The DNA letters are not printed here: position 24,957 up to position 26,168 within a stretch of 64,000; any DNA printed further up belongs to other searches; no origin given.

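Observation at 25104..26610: EF-Ts homologue translationally coupled to a PadR repressor behind a perfect PadR-type operator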

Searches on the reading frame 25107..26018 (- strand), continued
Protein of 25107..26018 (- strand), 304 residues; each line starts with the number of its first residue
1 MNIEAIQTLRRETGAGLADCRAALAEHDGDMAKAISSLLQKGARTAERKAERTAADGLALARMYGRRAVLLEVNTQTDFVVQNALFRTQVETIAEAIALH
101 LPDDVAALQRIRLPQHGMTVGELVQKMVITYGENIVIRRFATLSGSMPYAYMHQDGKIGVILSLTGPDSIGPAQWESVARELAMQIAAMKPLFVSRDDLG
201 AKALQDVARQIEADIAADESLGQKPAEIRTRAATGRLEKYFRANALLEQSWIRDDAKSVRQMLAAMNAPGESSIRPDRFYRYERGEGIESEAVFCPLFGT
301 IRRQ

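Call 51: search_protein_representatives(protein=window:25107-26018:-)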
Query: 304 residues. Proteins with E-value up to 0.001 (for the whole library): 9834; up to 1e-10: 4214; up to 1e-30: 297. The best 150 are listed.
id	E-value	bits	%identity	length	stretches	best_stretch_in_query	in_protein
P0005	3.1e-92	325.2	53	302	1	1-299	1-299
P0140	1.5e-71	257.4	46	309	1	2-292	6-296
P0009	1.3e-70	254.4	53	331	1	1-289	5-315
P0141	1.8e-59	217.8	42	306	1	2-290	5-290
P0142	7.6e-58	212.5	43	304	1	1-291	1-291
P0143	1.1e-49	185.7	35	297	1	3-293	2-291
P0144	1.5e-49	185.3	40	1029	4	5-98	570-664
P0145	4.5e-49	183.7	37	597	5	3-96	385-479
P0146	4.6e-49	183.7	39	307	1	5-290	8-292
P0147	3.3e-48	180.9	39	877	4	5-91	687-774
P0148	3.7e-48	180.7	38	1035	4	3-94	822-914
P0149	1.2e-47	179.0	39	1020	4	5-91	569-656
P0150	1.3e-47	178.9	38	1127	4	6-98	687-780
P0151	8.4e-47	176.3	38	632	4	5-88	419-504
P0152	1.5e-46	175.4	38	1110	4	6-98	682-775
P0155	6.0e-46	173.5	43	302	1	5-290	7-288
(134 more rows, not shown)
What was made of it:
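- Closest known: Housekeeping elongation factor Ts. Different: It is repressor-controlled and very rare (call 51).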

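Call 52: predict_structure(alignment_id=A2)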
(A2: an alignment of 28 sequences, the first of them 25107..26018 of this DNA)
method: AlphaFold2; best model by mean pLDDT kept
length: 304 residues; sequences in the alignment: 28
mean_pLDDT: 86.1   pTM: 0.82
mean pLDDT of the five models: 86.1, 85.7, 85.5, 84.1, 83.6
residues with pLDDT >= 90: 160; 70-90: 120; 50-70: 9; < 50: 15
segments of 3 or more residues with pLDDT < 50: 290-304
pLDDT, mean of each block of 10 residues (from residue 1): 86 89 93 90 79 83 95 88 91 96 94 89 90 90 92 89 88 88 94 88 85 89 90 92 94 93 80 85 74 31 29
secondary structure, 60 per line:
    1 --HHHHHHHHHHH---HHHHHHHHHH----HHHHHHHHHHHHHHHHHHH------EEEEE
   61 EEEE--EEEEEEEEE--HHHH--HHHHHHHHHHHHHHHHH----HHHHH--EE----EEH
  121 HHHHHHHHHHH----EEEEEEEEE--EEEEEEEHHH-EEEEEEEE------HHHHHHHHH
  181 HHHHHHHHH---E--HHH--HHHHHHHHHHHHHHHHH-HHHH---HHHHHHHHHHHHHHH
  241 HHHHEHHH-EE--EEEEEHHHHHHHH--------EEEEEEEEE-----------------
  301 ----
elements in order: H3-13 H17-26 H31-49 E56-64 E67-75 H78-81 H84-100 H105-109 H120-131 E136-144 E147-153 E158-165 H172-189 H201-217 H219-222 H226-244 E254-258 H259-266 E275-283
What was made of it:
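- On EF-Ts (PF00889 / TIGR00116): Residues 3-49 form three helices in the AF2 model (call 52). Residues 290-304 have pLDDT below 50 (call 52).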

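Call 57: fold_search(model_id=the predicted structure, library=pdb)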
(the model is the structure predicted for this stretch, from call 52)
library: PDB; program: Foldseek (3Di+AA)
matches with E <= 10: 203; with E <= 0.001: 20
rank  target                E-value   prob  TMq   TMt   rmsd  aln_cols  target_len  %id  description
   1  9a75_A                7.7e-29  1.00  0.80  0.83   2.8       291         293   35  Integrative model of EFTS-ASPA by crosslinking MS and deep learning (released 2024-09-18)
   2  7vmx_A                1.3e-24  1.00  0.73  0.85   3.2       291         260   31  The Crystal Structure of EF-Tu and EF-Ts complex from Mycobacterium tuberculosis (released 2022-10-12)
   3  4pc3_C                2.5e-24  1.00  0.76  0.82   3.2       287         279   33  Elongation factor Tu:Ts complex with partially bound GDP (released 2015-05-06)
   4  4pc1_D                3.3e-24  1.00  0.75  0.81   3.4       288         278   33  Elongation Factor Tu:Ts complex with a bound phosphate (released 2015-05-06)
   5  4pc1_C                3.5e-24  1.00  0.75  0.81   3.3       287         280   33  Elongation Factor Tu:Ts complex with a bound phosphate (released 2015-05-06)
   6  4pc6_C                4.0e-24  1.00  0.76  0.83   3.2       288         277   31  Elongation factor Tu:Ts complex with bound GDPNP (released 2015-05-06)
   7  4q7j_E                1.3e-23  1.00  0.76  0.82   3.2       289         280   32  Complex structure of viral RNA polymerase (released 2014-08-27)
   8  4q7j_A                2.2e-23  1.00  0.76  0.82   3.3       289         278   33  Complex structure of viral RNA polymerase (released 2014-08-27)
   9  1efu_B                2.5e-23  1.00  0.76  0.82   3.4       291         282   33  ELONGATION FACTOR COMPLEX EF-TU/EF-TS FROM ESCHERICHIA COLI (released 1997-01-11)
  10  3mmp_A                2.0e-22  1.00  0.74  0.37   3.6       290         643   33  Structure of the Qb replicase, an RNA-dependent RNA polymerase consisting of viral and host proteins (released 2010-06-09)
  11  3agp                  2.8e-22  1.00  0.75  0.20   3.4       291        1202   32  Structure of viral polymerase form I (released 2010-09-01)
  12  4r71_C                9.1e-22  1.00  0.75  0.37   3.4       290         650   33  Structure of the Qbeta holoenzyme complex in the P1211 crystal form (released 2015-09-23)
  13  4r71_A                1.7e-21  1.00  0.75  0.37   3.5       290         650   32  Structure of the Qbeta holoenzyme complex in the P1211 crystal form (released 2015-09-23)
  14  3agq                  1.8e-20  1.00  0.74  0.20   3.6       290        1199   33  Structure of viral polymerase form II (released 2010-09-01)
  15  3avt_A                6.3e-20  1.00  0.74  0.20   3.7       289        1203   33  Structure of viral RNA polymerase complex 1 (released 2012-01-18)
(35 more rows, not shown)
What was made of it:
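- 25104..26018 (-): tsf2: a 304-aa EF-Ts paralogue with the complete EF-Ts fold but a non-canonical C-terminal tail (residues 290-304). Calls 52 and 57 (AF2 pLDDT 86, Foldseek TM 0.73-0.83 to EF-Ts structures, most of them solved in complex with EF-Tu).
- On EF-Ts (PF00889 / TIGR00116): Foldseek gives 4pc3_C, 1efu_B and 7vmx_A at TM 0.73-0.85 and E 1e-23 to 1e-24 (calls 52, 57).
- Closest known: Housekeeping elongation factor Ts. Same: Foldseek TM 0.76-0.83 (call 57).
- TM 0.76-0.83 to EF-Ts in EF-Tu complexes (call 57).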

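Call 59: get_annotated_region(hit=H2, flank=3000)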
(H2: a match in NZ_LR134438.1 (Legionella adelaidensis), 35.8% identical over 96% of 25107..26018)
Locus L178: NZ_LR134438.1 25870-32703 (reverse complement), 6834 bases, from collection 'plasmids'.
description: Legionella adelaidensis strain NCTC12735 plasmid 29, complete sequence
organism: Legionella adelaidensis (NCBI taxid 45056)
taxonomy: Bacteria; Pseudomonadota; Gammaproteobacteria; Legionellales; Legionellaceae; Legionella; Legionella adelaidensis
host: -; source: environmental,Cooling tower water; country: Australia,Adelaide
typing (MOB-suite, as given by PLSDB): non-mobilizable
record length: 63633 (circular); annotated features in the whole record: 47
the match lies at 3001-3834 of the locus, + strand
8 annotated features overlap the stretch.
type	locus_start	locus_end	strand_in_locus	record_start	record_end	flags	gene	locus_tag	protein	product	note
CDS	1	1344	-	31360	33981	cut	glnD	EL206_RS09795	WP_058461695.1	[protein-PII] uridylyltransferase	GO:0018177 - protein uridylylation [Evidence IEA]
CDS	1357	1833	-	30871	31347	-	-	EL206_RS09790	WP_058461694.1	Spy/CpxP family protein refolding chaperone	-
CDS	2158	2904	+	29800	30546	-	rpsB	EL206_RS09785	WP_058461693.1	30S ribosomal protein S2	GO:0006412 - translation [Evidence IEA]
CDS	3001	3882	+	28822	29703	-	tsf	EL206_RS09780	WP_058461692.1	translation elongation factor Ts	GO:0006414 - translational elongation [Evidence IEA]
CDS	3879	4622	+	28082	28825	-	pyrH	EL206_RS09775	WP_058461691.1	UMP kinase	GO:0015949 - nucleobase-containing small molecule interconversion [Evidence IEA]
CDS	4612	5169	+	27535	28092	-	frr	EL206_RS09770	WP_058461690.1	ribosome recycling factor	GO:0006412 - translation [Evidence IEA]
CDS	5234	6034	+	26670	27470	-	-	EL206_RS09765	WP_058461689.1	DUF5630 domain-containing protein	-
CDS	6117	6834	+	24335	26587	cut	-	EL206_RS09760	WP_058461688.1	alpha-amylase family protein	-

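Call 60: get_annotated_region(hit=H9, flank=3000)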
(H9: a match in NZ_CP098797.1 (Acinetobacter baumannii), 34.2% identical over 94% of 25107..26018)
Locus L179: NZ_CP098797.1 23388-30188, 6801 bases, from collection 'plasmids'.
description: Acinetobacter baumannii strain VB280821 plasmid p2VB280821, complete sequence
organism: Acinetobacter baumannii (NCBI taxid 470)
taxonomy: Bacteria; Pseudomonadota; Gammaproteobacteria; Moraxellales; Moraxellaceae; Acinetobacter; Acinetobacter baumannii
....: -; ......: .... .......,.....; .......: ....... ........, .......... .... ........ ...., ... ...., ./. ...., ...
typing (MOB-suite, as given by PLSDB): non-mobilizable
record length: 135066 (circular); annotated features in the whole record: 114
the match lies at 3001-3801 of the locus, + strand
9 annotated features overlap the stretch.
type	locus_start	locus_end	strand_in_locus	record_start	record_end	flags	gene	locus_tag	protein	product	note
CDS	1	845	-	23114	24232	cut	-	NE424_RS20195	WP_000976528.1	OmpW family outer membrane protein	-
CDS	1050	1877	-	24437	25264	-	map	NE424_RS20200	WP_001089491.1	type I methionyl aminopeptidase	GO:0006508 - proteolysis [Evidence IEA]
CDS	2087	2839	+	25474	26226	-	rpsB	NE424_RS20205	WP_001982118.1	30S ribosomal protein S2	GO:0006412 - translation [Evidence IEA]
CDS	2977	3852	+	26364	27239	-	tsf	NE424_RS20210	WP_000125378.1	translation elongation factor Ts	GO:0006414 - translational elongation [Evidence IEA]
CDS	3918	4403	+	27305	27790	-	-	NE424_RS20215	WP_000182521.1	DUF3465 domain-containing protein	-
CDS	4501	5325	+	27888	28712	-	-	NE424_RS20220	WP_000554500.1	AraC family transcriptional regulator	-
CDS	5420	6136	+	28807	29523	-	-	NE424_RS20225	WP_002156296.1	AzlC family ABC transporter permease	GO:0006865 - amino acid transport [Evidence IEA]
CDS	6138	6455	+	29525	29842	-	-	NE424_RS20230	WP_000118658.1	AzlD domain-containing protein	-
CDS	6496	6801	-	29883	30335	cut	-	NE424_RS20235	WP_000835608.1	Mpo1-like protein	-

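Call 63: list_cluster_members(proteins=[P0001, P0002, P0004, P0006, P0007, P0011, P0013, P0009])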
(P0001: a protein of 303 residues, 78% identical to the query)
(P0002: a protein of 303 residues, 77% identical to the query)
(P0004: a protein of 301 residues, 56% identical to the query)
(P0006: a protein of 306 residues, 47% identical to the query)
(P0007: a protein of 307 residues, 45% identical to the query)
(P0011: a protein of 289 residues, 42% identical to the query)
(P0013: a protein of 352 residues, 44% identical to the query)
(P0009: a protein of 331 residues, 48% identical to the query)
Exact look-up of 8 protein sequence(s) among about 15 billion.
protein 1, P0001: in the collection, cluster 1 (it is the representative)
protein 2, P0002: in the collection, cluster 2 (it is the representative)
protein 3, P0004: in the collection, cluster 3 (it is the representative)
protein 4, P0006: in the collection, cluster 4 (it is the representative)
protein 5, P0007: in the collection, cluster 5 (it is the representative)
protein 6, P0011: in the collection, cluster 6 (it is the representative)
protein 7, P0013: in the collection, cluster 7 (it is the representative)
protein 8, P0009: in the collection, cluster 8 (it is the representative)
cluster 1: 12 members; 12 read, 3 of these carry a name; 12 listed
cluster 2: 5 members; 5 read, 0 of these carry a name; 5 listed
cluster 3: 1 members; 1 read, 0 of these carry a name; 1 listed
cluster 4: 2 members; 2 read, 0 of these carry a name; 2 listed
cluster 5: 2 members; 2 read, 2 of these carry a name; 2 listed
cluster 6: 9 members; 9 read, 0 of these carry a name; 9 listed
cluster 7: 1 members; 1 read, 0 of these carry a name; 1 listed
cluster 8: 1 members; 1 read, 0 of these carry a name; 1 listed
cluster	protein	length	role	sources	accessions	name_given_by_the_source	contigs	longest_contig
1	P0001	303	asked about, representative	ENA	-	-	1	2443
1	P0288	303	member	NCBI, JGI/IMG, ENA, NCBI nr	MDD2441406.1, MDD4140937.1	MAG: translation elongation factor Ts [Eubacteriales bacterium] | translation elongation factor Ts [Eubacteriales bacterium]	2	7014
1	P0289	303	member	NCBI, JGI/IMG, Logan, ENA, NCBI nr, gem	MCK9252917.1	MAG: translation elongation factor Ts [Clostridiales bacterium] | translation elongation factor Ts [Clostridiales bacterium]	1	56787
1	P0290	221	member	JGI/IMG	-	elongation factor Ts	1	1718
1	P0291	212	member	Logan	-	-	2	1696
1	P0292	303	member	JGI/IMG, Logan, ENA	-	-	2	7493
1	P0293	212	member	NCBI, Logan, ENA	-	-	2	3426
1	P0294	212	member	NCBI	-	-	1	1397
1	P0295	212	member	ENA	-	-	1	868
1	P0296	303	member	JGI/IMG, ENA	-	-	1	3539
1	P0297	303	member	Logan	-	-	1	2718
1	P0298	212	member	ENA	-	-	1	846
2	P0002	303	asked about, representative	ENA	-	-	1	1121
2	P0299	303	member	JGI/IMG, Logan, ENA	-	-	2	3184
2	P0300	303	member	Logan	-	-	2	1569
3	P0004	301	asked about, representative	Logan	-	-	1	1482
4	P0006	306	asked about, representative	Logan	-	-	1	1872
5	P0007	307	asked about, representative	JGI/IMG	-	elongation factor Ts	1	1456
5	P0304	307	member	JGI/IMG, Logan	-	elongation factor Ts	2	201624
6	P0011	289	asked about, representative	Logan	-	-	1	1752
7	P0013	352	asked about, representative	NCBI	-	-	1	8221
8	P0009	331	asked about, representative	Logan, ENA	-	-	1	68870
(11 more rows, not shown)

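Call 64: find_encoding_contigs(protein=P0304, flank=10000, max_places=3)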
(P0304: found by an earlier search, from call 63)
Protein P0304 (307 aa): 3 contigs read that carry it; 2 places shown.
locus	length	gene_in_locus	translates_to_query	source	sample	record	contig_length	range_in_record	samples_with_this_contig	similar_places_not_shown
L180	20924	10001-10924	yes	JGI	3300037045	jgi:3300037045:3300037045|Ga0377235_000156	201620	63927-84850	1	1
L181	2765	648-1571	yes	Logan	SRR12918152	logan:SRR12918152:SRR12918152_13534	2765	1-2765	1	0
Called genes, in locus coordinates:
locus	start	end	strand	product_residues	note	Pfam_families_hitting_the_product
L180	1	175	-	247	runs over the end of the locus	PF25087:GMPPB_C (faint), PF00132:Hexapep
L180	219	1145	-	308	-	PF00291:PALP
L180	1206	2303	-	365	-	PF00266:Aminotran_5, PF01041:DegT_DnrJ_EryC1 (weak)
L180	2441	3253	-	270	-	PF02634:FdhD-NarQ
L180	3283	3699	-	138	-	PF02082:Rrf2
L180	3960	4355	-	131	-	PF00903:Glyoxalase, PF22677:Ble-like_N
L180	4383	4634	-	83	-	-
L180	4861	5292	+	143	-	PF01243:PNPOx_N, PF16242:Pyrid_ox_like (weak)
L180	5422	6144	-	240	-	PF06445:GyrI-like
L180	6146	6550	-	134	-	-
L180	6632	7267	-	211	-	PF01592:NifU_N, PF01883:FeS_assembly_P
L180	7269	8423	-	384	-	PF00266:Aminotran_5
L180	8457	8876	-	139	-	PF02635:DsrE (weak), PF13686:DrsE_2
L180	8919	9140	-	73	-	PF01206:TusA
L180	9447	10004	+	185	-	PF03551:PadR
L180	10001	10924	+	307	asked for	PF00889:EF_TS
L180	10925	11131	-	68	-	-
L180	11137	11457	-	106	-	PF01906:YbjQ_1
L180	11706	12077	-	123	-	-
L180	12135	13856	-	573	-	PF13200:DUF4015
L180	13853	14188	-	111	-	PF00583:Acetyltransf_1 (weak), PF14542:Acetyltransf_CG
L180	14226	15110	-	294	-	PF13509:S1_2, PF00575:S1, PF21543:CvfB_2nd (weak), PF17783:WHD_CvfB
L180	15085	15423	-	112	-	PF12675:DUF3795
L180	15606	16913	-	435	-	PF02310:B12-binding, PF04055:Radical_SAM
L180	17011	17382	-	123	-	PF00355:Rieske, PF13806:Rieske_2, PF22543:Rieske_4 (weak)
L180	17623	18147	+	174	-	PF02915:Rubrerythrin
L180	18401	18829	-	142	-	PF01451:LMWPc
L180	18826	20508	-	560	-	PF08448:PAS_4, PF00512:HisKA, PF13581:HATPase_c_2 (weak), PF02518:HATPase_c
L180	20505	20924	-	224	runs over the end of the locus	PF00072:Response_reg, PF00486:Trans_reg_C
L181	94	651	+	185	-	PF03551:PadR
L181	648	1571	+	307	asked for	PF00889:EF_TS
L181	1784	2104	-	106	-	PF01906:YbjQ_1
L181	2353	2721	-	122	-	-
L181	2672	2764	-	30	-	?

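Call 65: find_encoding_contigs(protein=P0289, flank=10000, max_places=3)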
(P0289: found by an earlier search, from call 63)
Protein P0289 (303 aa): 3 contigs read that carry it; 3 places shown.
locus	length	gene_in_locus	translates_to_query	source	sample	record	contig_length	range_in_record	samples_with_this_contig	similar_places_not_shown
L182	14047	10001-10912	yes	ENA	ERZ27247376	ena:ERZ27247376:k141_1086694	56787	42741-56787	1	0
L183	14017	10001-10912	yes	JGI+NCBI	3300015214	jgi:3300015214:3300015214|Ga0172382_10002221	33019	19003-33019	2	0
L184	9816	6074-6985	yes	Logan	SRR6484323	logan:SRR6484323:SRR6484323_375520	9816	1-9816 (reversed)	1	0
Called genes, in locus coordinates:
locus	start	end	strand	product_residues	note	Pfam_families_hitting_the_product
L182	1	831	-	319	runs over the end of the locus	PF00389:2-Hacid_dh, PF02826:2-Hacid_dh_C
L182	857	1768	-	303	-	PF01261:AP_endonuc_2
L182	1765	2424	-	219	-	PF00392:GntR, PF07729:FCD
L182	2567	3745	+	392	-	PF01979:Amidohydro_1, PF07969:Amidohydro_3 (weak)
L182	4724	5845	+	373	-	PF01966:HD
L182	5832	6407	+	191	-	PF00583:Acetyltransf_1, PF13508:Acetyltransf_7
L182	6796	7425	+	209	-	PF00657:Lipase_GDSL (weak), PF13472:Lipase_GDSL_2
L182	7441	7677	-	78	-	PF13443:HTH_26, PF13560:HTH_31 (weak), PF01381:HTH_3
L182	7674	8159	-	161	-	PF11188:DUF2975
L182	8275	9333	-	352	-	PF01208:URO-D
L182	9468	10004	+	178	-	PF03551:PadR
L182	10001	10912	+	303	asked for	PF00889:EF_TS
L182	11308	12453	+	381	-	-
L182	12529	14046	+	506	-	?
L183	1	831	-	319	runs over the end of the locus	PF00389:2-Hacid_dh, PF02826:2-Hacid_dh_C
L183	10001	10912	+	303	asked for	PF00889:EF_TS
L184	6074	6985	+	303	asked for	PF00889:EF_TS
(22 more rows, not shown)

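Call 75: search_protein_families(library=padloc, proteins=[window:25107-26018:-], max_evalue=0.01)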
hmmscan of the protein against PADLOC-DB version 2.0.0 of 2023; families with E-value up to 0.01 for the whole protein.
window:25107-26018:- (304 aa): 0 families

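Call 76: search_protein_families(library=phrogs, proteins=[window:25107-26018:-], max_evalue=0.001)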
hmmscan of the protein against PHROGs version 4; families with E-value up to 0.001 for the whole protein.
window:25107-26018:- (304 aa): 0 families
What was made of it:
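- Tried and rejected: (3) Defence-system or phage family membership: negative (calls 75, 76).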

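Call 78: search_protein_families(library=ncbifam, proteins=[P0001, P0005, P0009, P0013, P0140, P0016, P0026, P0146, P0155, L173:1480-2358:+], max_evalue=1e-10)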
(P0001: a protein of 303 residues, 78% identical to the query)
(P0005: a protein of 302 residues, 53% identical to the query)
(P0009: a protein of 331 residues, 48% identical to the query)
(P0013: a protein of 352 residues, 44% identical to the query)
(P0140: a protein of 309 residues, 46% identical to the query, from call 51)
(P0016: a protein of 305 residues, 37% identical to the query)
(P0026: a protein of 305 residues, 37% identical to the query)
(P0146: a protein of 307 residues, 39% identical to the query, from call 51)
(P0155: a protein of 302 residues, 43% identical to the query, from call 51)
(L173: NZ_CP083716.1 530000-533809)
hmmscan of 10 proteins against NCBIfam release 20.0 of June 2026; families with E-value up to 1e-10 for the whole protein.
P0001 (303 aa): 1 family
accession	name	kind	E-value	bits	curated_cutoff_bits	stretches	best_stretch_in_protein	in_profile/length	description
TIGR00116.1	tsf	equivalog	5.9e-61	206.2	104.05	1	2-289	5-278/293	translation elongation factor Ts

P0005 (302 aa): 1 family
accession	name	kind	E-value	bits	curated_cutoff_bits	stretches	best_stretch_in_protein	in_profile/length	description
TIGR00116.1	tsf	equivalog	5.4e-63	212.9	104.05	1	3-291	6-279/293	translation elongation factor Ts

P0009 (331 aa): 1 family
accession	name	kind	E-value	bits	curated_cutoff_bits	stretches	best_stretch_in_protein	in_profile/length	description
TIGR00116.1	tsf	equivalog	6.2e-55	186.4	104.05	1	7-317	6-279/293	translation elongation factor Ts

P0013 (352 aa): 1 family
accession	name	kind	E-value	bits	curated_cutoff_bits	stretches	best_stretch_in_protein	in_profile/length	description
TIGR00116.1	tsf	equivalog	1.5e-52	178.7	104.05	2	13-121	7-115/293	translation elongation factor Ts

P0140 (309 aa): 1 family
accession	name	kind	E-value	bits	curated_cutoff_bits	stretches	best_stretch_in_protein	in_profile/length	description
TIGR00116.1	tsf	equivalog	4.6e-60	203.3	104.05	1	5-297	4-281/293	translation elongation factor Ts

P0016 (305 aa): 1 family
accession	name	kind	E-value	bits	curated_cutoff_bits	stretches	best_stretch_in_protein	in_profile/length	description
TIGR00116.1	tsf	equivalog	3e-78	263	104.05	1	1-305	1-292/293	translation elongation factor Ts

P0026 (305 aa): 1 family
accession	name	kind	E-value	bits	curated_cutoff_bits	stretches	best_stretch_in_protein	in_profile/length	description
TIGR00116.1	tsf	equivalog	2.8e-77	259.8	104.05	1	1-305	1-292/293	translation elongation factor Ts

P0146 (307 aa): 1 family
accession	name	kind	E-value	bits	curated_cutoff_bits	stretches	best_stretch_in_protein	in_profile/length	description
TIGR00116.1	tsf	equivalog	1.6e-95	319.7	104.05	1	1-306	1-292/293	translation elongation factor Ts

P0155 (302 aa): 1 family
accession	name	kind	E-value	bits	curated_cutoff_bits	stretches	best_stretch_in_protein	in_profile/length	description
TIGR00116.1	tsf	equivalog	1.4e-89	300.2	104.05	1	1-301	2-291/293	translation elongation factor Ts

L173:1480-2358:+ (293 aa): 1 family
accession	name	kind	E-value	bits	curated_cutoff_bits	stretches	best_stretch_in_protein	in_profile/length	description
TIGR00116.1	tsf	equivalog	2.4e-128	427.4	104.05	1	1-293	2-293/293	translation elongation factor Ts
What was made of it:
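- On EF-Ts (PF00889 / TIGR00116): Clade members score 179-213 bits (call 78).
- AF2 pLDDT is below 50 for residues 290-304, and TIGR00116 positions 281-293 are unmatched (calls 52, 78).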
